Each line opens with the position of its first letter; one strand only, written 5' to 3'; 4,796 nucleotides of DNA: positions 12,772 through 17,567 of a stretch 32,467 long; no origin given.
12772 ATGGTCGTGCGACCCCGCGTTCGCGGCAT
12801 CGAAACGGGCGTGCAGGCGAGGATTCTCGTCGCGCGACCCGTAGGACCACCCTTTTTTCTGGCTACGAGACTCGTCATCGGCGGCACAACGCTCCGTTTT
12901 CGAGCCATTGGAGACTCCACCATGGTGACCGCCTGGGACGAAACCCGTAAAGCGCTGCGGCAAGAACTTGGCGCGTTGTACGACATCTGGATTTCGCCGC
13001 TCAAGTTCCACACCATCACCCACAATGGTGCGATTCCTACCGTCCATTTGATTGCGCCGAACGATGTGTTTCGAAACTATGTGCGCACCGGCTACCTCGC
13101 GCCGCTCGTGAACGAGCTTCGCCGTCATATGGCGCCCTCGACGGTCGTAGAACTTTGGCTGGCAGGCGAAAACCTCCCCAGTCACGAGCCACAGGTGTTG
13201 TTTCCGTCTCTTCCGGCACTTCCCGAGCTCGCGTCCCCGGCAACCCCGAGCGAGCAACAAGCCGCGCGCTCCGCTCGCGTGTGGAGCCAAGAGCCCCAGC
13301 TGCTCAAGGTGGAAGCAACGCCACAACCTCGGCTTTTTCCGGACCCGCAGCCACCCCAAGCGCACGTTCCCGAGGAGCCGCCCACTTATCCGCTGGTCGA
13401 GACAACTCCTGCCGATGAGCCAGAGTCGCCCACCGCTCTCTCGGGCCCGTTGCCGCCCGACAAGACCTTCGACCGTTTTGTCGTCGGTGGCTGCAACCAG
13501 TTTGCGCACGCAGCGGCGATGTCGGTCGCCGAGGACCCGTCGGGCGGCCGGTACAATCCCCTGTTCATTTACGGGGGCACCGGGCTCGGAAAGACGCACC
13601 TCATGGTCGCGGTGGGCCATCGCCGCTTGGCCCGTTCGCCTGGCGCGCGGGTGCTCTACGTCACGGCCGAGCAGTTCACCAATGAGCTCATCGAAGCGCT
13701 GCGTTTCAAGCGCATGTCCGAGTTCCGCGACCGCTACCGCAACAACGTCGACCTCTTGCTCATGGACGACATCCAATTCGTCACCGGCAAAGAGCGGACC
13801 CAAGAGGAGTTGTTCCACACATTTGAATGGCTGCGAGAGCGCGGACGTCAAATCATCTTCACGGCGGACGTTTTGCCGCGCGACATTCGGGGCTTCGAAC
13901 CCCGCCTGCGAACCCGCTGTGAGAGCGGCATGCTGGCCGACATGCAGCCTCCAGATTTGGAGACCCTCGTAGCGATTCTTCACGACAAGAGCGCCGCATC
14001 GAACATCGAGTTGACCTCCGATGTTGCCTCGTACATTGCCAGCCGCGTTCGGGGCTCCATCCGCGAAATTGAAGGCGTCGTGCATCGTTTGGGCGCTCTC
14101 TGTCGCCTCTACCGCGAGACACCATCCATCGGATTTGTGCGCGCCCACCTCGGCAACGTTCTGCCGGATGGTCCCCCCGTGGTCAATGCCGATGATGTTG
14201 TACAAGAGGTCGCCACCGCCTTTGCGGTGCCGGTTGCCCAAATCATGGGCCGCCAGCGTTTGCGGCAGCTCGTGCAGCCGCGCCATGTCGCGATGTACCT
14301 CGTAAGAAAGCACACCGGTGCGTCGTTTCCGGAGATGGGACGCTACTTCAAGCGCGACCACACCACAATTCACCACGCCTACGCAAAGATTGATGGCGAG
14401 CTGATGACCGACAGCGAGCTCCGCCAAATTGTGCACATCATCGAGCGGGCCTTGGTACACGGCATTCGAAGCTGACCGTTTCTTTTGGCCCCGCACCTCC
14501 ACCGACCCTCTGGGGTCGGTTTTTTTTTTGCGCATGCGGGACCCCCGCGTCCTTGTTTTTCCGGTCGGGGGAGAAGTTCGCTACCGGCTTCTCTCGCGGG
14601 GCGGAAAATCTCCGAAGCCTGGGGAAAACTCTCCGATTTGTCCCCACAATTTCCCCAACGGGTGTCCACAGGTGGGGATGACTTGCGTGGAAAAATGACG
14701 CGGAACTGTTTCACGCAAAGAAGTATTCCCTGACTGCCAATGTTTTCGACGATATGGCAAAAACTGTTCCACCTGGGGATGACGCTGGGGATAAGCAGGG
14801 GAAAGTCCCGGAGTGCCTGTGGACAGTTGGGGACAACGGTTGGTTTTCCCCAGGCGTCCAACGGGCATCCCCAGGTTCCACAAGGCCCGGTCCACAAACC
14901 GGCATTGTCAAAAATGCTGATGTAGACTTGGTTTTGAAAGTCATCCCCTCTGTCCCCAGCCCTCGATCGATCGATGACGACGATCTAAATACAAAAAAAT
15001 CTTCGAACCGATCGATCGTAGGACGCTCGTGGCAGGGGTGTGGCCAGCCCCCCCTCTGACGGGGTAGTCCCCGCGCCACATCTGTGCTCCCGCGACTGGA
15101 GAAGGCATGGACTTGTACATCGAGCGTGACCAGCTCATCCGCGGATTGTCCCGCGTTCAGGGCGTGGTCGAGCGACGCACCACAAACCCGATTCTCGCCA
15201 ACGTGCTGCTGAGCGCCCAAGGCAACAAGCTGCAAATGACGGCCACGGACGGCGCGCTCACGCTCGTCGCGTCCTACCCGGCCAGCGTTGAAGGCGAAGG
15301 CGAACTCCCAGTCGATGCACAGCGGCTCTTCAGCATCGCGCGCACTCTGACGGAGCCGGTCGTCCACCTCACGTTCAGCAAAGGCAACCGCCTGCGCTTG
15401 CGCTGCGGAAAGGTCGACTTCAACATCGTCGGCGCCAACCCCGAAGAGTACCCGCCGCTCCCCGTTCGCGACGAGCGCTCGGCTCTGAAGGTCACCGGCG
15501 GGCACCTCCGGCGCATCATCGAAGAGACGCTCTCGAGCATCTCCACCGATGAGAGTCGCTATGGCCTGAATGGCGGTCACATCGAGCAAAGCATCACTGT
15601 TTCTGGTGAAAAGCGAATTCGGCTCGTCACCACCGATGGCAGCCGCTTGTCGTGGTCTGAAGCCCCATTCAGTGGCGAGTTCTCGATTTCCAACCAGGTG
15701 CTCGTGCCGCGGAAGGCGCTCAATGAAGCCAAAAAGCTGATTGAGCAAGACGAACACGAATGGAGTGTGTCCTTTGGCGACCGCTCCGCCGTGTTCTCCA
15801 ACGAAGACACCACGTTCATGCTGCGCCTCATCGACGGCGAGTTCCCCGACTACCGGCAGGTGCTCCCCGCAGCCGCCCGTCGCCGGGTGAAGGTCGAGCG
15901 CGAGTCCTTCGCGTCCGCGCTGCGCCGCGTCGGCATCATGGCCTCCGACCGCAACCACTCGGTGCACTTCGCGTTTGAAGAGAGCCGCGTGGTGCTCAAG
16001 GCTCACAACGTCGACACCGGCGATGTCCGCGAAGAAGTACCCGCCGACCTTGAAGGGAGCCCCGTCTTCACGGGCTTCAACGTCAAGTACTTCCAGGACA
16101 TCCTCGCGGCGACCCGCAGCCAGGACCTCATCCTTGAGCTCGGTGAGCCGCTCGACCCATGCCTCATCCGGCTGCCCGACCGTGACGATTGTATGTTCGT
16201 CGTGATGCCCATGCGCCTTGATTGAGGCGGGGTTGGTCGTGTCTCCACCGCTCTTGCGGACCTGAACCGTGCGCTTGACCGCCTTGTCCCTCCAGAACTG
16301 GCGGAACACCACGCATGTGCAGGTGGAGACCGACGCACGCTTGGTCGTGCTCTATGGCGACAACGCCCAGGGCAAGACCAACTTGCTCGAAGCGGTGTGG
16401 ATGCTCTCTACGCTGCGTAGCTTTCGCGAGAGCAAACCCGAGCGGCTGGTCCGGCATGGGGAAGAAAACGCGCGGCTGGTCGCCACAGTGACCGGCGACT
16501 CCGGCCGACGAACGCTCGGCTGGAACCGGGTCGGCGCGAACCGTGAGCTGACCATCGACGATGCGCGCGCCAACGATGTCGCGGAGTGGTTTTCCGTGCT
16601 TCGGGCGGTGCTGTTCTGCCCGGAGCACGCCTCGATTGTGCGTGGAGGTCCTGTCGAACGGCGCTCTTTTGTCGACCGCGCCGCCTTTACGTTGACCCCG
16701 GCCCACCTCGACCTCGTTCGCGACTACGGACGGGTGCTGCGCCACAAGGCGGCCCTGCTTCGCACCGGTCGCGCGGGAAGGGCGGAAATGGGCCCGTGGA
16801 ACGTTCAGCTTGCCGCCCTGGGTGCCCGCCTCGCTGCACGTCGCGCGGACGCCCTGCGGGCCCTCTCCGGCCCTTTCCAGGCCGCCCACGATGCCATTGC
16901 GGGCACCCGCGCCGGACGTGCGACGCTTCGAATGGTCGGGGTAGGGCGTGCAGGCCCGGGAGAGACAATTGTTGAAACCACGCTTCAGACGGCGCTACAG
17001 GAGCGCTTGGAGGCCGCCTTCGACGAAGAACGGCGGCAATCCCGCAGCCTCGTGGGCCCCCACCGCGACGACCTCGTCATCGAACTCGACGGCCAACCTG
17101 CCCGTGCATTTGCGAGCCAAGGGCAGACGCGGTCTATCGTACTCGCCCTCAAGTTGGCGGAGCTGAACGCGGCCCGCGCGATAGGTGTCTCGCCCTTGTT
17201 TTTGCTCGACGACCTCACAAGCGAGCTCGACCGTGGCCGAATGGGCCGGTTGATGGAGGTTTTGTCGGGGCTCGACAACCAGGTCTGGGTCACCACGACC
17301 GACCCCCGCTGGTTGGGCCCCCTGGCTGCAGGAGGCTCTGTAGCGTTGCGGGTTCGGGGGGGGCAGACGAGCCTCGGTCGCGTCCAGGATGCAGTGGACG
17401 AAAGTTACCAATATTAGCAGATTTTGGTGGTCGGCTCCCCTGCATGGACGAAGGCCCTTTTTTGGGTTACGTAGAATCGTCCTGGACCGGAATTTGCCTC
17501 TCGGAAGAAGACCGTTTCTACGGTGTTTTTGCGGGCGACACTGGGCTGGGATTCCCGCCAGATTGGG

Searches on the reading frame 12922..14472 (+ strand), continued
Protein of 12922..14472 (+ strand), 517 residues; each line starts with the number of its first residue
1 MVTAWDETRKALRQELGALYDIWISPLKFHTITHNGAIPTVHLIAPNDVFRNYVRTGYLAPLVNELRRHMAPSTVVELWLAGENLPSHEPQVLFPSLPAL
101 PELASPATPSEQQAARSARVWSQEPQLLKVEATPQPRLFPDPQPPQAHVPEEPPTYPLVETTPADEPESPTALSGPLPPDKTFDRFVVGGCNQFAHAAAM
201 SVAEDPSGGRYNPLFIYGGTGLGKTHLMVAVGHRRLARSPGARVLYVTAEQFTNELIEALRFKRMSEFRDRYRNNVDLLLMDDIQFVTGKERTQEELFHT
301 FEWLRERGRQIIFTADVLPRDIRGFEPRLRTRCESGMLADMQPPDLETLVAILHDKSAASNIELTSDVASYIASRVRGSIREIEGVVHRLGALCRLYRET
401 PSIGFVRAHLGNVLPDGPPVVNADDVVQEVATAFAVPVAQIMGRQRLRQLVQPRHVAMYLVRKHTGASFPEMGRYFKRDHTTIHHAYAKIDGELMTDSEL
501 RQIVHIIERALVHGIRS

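Call 62: search_solved_structures(query=window:12922-14472:+, show_alignments=1, max_evalue=1e-30)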
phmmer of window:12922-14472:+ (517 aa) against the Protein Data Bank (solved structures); distinct sequences matched with E-value up to 1e-30: 5.
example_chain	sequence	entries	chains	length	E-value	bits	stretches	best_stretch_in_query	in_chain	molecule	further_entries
8btg_A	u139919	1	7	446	1.3e-89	304.9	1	174-508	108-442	Chromosomal replication initiator protein DnaA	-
8bv3_A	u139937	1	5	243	4.6e-70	240.3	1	177-397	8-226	Chromosomal replication initiator protein DnaA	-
2z4r_A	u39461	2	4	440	1.5e-64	222.2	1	172-503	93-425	Chromosomal replication initiator protein dnaA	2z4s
1l8q_A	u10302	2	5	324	2.7e-53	185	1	177-510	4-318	Chromosomal replication initiator protein dnaA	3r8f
2hcb_A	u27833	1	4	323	2.9e-53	184.9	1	178-510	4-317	Chromosomal replication initiator protein dnaA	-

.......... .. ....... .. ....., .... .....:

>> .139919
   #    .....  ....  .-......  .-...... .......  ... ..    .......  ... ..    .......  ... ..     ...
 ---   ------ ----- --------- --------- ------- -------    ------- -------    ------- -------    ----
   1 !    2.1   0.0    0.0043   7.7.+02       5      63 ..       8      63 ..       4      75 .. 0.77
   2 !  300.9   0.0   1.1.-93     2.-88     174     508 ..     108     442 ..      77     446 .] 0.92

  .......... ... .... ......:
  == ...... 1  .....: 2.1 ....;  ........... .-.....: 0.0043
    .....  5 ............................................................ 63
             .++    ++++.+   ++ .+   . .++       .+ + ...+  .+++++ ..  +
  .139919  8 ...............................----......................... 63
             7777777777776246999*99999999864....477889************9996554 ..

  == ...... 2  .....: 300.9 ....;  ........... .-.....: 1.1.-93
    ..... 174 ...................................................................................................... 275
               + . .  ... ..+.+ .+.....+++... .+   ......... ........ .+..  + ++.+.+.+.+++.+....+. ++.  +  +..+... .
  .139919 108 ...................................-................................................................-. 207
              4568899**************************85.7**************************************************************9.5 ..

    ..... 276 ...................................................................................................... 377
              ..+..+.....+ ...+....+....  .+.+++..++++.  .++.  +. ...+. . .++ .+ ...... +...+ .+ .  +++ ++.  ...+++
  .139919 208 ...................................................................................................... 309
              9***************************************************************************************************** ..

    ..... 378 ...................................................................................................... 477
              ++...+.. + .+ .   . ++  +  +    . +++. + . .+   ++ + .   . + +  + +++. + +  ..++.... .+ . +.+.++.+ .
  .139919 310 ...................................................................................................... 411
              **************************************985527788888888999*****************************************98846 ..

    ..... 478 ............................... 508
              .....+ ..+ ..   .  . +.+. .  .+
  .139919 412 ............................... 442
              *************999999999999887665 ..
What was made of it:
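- Closest known: Bacillus subtilis incC and the basal unwinding system. Same: The DnaA residues that capture trio bases are kept: E183, N187, I190, R202, K222, E223 and E228 in B. subtilis numbering (call 62).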

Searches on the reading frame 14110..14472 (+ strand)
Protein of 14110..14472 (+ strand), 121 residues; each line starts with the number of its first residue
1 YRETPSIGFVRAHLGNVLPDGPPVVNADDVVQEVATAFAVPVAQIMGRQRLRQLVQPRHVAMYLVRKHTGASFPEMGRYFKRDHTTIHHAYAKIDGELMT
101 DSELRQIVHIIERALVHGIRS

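Call 43: search_solved_structures(query=window:14110-14472:+, show_alignments=4, max_evalue=0.00001)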
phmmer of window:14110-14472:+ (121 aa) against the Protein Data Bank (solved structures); distinct sequences matched with E-value up to 0.00001: 5.
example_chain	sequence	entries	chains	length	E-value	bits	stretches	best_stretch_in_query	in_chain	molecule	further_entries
8btg_A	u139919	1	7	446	1.3e-12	51.1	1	14-112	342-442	Chromosomal replication initiator protein DnaA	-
3pvp_A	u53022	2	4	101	1.8e-12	50.7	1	21-104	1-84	Chromosomal replication initiator protein dnaA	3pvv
1j1v_A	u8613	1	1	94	6.5e-11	45.6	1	26-96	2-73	Chromosomal replication initiator protein dnaA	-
2hcb_A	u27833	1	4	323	8.9e-11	45.2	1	30-114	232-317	Chromosomal replication initiator protein dnaA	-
1l8q_A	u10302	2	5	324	9e-11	45.2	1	30-114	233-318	Chromosomal replication initiator protein dnaA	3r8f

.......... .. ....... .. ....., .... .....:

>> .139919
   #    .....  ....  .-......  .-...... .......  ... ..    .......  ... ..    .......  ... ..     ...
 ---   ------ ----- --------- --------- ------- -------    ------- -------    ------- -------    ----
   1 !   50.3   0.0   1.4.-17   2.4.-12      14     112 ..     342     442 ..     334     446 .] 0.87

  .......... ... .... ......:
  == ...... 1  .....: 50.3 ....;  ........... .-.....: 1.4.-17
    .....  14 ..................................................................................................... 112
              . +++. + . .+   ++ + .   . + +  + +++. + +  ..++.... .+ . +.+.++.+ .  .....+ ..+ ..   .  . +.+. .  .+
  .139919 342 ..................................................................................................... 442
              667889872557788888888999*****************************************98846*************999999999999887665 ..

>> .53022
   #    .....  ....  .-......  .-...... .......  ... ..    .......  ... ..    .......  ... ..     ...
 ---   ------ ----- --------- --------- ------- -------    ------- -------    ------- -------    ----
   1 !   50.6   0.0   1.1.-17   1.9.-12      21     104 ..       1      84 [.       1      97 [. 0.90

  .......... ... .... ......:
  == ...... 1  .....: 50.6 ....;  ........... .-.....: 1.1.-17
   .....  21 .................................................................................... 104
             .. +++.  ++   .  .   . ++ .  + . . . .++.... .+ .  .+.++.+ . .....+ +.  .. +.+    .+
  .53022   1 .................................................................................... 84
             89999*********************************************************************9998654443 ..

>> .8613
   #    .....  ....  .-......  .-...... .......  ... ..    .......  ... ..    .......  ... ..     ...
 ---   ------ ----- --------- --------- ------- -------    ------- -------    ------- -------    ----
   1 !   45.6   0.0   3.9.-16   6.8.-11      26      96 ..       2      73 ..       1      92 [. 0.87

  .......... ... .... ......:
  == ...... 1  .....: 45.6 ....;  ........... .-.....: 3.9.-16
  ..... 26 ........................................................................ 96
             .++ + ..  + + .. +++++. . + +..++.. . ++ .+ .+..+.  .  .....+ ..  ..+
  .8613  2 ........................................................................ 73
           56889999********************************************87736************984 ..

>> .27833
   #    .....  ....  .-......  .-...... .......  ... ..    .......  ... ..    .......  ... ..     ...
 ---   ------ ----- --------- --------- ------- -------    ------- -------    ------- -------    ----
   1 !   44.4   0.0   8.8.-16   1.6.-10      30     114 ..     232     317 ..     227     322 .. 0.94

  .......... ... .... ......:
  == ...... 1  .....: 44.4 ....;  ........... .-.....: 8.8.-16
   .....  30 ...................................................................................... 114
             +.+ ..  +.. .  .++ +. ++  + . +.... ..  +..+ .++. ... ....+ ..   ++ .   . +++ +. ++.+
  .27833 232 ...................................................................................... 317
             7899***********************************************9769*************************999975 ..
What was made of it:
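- The DnaA DNA-reading motif RDHTT is conserved (call 43).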

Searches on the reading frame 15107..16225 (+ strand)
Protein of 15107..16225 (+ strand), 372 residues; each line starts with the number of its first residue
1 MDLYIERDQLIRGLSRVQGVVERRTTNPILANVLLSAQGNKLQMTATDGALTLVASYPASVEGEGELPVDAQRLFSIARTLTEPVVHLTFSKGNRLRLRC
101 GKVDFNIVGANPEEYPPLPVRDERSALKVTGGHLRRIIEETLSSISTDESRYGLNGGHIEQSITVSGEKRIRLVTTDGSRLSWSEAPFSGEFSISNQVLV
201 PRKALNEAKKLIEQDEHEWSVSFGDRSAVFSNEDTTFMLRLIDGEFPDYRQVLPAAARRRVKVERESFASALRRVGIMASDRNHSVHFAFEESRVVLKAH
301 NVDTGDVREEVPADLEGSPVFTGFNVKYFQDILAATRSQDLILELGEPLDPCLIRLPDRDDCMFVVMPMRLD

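Call 4: search_protein_families(library=pfam, proteins=[window:15107-16225:+])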
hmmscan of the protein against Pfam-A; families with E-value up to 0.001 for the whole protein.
window:15107-16225:+ (372 aa): 3 families
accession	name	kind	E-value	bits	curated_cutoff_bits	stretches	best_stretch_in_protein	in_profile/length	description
PF02767.21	DNA_pol3_beta_2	-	3.2e-26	92.3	27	1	132-248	5-116/116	DNA polymerase III beta subunit, central domain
PF00712.24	DNA_pol3_beta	-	2.4e-25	89.5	24.4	1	1-119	1-120/120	DNA polymerase III beta subunit, N-terminal domain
PF02768.20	DNA_pol3_beta_3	-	2.6e-23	82.5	27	1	250-370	1-121/121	DNA polymerase III beta subunit, C-terminal domain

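Call 12: find_encoding_contigs(protein=window:15107-16222:+, flank=10000, max_places=6)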
Protein window:15107-16222:+ (372 aa): 2 contigs read that carry it; 2 places shown.
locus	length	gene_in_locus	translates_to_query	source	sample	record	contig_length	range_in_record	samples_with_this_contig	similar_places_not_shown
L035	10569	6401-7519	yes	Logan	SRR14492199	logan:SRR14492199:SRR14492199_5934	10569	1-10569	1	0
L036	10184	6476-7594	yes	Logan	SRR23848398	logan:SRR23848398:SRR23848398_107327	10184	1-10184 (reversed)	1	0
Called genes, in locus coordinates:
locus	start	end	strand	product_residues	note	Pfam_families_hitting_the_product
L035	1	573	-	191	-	?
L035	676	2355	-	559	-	PF14849:YidC_periplas, PF02096:60KD_IMP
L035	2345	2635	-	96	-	PF01809:YidD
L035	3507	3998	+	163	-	-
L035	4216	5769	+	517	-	PF11638:DnaA_N, PF00308:Bac_DnaA, PF01695:IstB_IS21 (weak), PF08299:Bac_DnaA_C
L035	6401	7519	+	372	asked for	PF00712:DNA_pol3_beta, PF02767:DNA_pol3_beta_2, PF02768:DNA_pol3_beta_3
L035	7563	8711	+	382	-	PF02463:SMC_N, PF13304:AAA_21 (faint)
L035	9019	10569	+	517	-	?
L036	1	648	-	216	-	?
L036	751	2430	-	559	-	PF14849:YidC_periplas, PF02096:60KD_IMP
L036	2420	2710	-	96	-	PF01809:YidD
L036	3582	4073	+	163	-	-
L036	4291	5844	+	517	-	PF11638:DnaA_N, PF00308:Bac_DnaA, PF01695:IstB_IS21 (weak), PF08299:Bac_DnaA_C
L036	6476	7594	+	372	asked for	PF00712:DNA_pol3_beta, PF02767:DNA_pol3_beta_2, PF02768:DNA_pol3_beta_3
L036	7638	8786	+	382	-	PF02463:SMC_N, PF13304:AAA_21 (faint)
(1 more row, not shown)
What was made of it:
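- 15107..16225 (+): dnaN, the beta sliding clamp, 372 aa. Calls 4, 12.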

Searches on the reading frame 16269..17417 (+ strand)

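Call 4: search_protein_families(library=pfam, proteins=[window:16269-17417:+])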
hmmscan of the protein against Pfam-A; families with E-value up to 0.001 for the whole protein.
window:16269-17417:+ (382 aa): 5 families
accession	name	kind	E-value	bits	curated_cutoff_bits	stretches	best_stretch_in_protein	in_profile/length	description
PF02463.25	SMC_N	-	1.2e-16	61.3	40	1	3-346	2-199/220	RecF/RecN/SMC N terminal domain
PF13304.12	AAA_21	-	4.9e-06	27.3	27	1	25-52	1-29/304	AAA domain, putative AbiEii toxin, Type IV TA system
PF13175.12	AAA_15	-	5.3e-05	23.4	32.1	1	1-52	1-53/374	AAA ATPase domain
PF13476.12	AAA_23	-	9.6e-05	23.5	27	1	6-51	2-47/201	AAA domain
PF13514.12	AAA_27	-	0.00033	20.8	22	1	1-100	1-100/206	AAA domain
